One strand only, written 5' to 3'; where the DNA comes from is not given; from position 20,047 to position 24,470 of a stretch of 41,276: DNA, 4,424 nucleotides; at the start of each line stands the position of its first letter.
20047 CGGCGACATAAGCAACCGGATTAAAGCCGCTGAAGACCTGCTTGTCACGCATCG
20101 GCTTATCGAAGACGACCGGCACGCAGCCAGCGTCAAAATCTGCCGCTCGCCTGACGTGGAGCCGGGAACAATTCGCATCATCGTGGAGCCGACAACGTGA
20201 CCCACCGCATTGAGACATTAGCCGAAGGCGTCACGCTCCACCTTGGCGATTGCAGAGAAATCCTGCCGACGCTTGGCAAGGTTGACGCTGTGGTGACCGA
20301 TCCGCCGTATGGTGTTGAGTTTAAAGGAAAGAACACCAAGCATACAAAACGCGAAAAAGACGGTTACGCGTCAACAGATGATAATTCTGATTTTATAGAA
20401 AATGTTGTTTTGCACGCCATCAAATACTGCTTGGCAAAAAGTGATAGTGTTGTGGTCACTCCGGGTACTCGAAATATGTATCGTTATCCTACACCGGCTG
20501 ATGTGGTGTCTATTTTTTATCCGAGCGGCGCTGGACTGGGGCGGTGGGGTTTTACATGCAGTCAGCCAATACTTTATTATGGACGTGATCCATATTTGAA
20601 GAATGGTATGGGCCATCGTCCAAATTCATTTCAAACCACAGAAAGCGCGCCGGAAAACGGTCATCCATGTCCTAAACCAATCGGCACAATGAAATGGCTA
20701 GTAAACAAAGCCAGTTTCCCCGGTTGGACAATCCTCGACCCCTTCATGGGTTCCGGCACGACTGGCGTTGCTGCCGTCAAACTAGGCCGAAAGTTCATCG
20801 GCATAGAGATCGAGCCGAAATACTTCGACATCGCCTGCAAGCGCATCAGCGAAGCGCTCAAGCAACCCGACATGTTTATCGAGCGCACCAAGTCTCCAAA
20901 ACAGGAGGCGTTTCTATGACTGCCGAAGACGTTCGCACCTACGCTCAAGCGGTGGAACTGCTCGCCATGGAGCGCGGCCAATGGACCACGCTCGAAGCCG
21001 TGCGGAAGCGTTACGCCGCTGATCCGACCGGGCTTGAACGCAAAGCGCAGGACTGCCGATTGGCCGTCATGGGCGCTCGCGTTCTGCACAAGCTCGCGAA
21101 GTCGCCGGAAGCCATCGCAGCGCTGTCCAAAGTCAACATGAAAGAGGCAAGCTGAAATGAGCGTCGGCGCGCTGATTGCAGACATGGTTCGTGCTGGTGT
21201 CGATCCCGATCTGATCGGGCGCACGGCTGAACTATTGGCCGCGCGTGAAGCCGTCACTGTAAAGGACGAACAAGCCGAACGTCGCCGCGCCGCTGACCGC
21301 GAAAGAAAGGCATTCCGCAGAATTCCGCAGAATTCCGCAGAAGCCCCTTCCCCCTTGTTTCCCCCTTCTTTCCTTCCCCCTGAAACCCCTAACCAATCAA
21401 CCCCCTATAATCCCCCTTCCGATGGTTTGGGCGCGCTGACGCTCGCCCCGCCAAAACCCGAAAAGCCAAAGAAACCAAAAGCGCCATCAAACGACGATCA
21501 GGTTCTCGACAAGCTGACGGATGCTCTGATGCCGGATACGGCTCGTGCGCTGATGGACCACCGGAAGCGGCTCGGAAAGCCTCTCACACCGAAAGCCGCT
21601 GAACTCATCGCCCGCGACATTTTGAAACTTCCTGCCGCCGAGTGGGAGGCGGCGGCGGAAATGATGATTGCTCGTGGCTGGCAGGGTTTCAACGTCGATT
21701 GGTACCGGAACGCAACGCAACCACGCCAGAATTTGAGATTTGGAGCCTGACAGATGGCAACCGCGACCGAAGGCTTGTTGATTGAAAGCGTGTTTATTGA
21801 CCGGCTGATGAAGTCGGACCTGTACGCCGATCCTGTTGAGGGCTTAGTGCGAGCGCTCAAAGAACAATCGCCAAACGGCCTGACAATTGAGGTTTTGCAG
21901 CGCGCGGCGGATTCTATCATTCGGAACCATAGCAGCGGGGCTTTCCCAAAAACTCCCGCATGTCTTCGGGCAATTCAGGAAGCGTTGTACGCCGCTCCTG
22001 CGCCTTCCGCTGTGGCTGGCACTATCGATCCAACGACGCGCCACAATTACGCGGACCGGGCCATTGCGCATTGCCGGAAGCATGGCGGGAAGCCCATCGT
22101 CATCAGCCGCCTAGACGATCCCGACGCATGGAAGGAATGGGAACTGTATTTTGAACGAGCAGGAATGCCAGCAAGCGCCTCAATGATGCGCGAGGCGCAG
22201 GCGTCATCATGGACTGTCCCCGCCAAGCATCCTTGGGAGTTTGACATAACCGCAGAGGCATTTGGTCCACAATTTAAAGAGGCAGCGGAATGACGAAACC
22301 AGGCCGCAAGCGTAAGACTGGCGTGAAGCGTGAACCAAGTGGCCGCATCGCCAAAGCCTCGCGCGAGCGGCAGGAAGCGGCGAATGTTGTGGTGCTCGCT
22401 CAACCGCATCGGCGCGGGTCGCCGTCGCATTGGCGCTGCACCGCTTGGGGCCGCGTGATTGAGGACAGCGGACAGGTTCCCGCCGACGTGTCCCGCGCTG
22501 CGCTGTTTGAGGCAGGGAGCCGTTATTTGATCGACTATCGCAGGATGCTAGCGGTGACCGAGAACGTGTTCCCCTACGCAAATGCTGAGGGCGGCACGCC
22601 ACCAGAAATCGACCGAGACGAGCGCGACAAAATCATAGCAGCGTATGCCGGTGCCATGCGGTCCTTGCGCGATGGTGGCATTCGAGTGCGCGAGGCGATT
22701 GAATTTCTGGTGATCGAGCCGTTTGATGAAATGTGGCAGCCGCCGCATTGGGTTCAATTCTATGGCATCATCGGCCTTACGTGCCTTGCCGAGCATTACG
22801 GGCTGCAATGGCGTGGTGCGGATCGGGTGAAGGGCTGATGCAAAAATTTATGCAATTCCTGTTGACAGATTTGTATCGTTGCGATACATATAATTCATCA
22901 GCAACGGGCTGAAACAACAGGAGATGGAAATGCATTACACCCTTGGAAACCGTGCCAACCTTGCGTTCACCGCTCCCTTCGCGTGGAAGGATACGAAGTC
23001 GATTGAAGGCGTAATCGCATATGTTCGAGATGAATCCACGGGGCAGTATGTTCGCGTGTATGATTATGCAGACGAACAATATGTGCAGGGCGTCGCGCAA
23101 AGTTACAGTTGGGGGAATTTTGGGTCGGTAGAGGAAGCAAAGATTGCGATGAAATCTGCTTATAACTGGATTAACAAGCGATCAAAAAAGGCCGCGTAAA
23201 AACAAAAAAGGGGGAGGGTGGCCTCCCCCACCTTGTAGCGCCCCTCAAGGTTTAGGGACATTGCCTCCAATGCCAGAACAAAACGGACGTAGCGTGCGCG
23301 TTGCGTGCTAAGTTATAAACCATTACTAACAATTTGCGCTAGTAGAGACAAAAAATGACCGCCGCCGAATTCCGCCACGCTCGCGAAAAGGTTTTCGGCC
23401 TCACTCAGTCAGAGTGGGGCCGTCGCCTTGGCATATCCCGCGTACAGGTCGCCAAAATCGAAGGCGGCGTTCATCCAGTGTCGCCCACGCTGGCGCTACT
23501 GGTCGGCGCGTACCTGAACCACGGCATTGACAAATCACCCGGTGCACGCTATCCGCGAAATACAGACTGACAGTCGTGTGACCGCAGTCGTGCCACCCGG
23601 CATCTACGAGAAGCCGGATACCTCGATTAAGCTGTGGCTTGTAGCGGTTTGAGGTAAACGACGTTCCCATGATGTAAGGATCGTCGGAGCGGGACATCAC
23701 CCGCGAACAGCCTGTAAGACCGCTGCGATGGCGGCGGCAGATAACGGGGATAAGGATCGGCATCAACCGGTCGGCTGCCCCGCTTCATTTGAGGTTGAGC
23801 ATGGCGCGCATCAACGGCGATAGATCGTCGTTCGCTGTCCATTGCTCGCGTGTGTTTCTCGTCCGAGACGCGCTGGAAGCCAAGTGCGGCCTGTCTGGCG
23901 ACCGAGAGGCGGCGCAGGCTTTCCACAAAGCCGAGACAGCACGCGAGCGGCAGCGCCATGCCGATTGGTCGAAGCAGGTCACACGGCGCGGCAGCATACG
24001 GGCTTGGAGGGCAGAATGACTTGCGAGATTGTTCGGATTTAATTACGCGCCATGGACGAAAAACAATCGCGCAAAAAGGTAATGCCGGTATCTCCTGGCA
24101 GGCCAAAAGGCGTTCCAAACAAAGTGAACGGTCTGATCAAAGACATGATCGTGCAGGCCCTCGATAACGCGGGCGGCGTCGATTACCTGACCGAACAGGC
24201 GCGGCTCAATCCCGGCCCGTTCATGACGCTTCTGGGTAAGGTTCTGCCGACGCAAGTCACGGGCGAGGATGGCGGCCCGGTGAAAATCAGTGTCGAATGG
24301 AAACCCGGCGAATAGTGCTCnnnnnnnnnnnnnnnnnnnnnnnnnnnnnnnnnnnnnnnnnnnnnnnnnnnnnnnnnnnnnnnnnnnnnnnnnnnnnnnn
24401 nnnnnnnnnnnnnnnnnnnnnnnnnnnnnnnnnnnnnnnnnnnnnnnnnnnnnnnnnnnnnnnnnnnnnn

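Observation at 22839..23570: Accessory island with acr-aca-like architecture: operator-bearing promoter, small A/T-rich gene, small HTH gene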

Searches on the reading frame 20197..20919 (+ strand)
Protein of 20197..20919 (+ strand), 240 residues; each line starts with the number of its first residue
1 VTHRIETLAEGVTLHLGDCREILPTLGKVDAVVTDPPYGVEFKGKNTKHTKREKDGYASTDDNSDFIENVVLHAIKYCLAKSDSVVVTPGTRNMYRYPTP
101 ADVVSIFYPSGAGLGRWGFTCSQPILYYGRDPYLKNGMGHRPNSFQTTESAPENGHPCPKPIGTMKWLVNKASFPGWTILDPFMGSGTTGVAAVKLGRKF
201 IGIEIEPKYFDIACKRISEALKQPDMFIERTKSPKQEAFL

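Call 6: search_protein_families(library=pfam, proteins=[window:20197-20919:+], max_evalue=0.1)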
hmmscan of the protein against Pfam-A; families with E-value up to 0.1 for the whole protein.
window:20197-20919:+ (240 aa): 6 families
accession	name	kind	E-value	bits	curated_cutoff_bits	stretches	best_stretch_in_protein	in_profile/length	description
PF01555.25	N6_N4_Mtase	-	1.5e-26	94.1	26.7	2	150-213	159-219/221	DNA methylase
PF01170.24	UPF0020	-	1.1e-05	25.6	22.3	1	23-47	115-140/197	RMKL-like, methyltransferase domain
PF02384.22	N6_Mtase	-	0.00027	20.8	20.4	1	25-88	122-183/311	N-6 DNA Methylase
PF07669.17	Eco57I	-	0.026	15.1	25.3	1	27-89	73-135/171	Eco57I restriction-modification methylase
PF03602.21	Cons_hypoth95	-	0.049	13.7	24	0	174-214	40-81/182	Conserved hypothetical protein 95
PF02086.21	MethyltransfD12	-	0.076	13.2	22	0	178-233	23-75/253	D12 class N6 adenine-specific DNA methyltransferase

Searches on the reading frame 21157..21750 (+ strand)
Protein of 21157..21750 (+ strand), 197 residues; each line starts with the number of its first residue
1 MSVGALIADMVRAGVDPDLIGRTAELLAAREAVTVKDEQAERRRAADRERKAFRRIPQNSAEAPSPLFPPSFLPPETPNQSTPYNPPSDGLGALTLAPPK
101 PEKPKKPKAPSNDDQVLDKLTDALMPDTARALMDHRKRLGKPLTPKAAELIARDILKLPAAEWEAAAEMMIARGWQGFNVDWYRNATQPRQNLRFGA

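Call 6: search_protein_families(library=pfam, proteins=[window:21157-21750:+], max_evalue=0.1)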
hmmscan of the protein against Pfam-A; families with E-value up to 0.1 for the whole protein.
window:21157-21750:+ (197 aa): 0 families

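Call 9: search_protein_families(library=phrogs, proteins=[window:21157-21750:+], max_evalue=0.01)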
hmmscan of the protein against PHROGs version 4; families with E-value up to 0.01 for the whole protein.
window:21157-21750:+ (197 aa): 2 families
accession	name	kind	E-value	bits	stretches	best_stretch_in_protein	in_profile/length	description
phrog_678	-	DNA, RNA and nucleotide metabolism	3.5e-12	47.5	1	67-191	181-292/346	replication initiation O-like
phrog_6451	-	DNA, RNA and nucleotide metabolism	0.00021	22.1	1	100-189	155-244/272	primosomal protein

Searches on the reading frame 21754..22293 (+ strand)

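Call 6: search_protein_families(library=pfam, proteins=[window:21754-22293:+], max_evalue=0.1)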
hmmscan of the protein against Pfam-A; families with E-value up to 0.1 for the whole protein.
window:21754-22293:+ (179 aa): 1 family
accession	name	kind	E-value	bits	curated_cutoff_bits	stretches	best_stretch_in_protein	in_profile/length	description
PF25811.1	CAK-anch_MAT1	-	0.084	13.3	22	0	60-78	29-47/52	MAT1 C-terminal CAK anchor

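Call 9: search_protein_families(library=phrogs, proteins=[window:21754-22293:+], max_evalue=0.01)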
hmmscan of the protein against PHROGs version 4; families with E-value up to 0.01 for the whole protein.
window:21754-22293:+ (179 aa): 0 families

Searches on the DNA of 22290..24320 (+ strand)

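Call 8: search_dna_similar(query=window:22290-24320:+, collection=phages, mode=distant, max_rows=20)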
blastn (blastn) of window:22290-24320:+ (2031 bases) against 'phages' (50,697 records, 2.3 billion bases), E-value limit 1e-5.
Records with a match: 1; places in all: 1; records where one place covers at least 80% of the query: 0.
Best place of each record, by identity: 60-80% 1.
By first word of the organism name: Bradyrhizobium 1.
By host as written in the record: Bradyrhizobium japonicum S10J 1.
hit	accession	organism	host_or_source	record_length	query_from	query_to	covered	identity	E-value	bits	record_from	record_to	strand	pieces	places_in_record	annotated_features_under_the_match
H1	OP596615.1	Bradyrhizobium phage ppBjS10J-1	Bradyrhizobium japonicum S10J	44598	1919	1987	3%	79.7%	7e-7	63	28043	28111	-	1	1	hypothetical protein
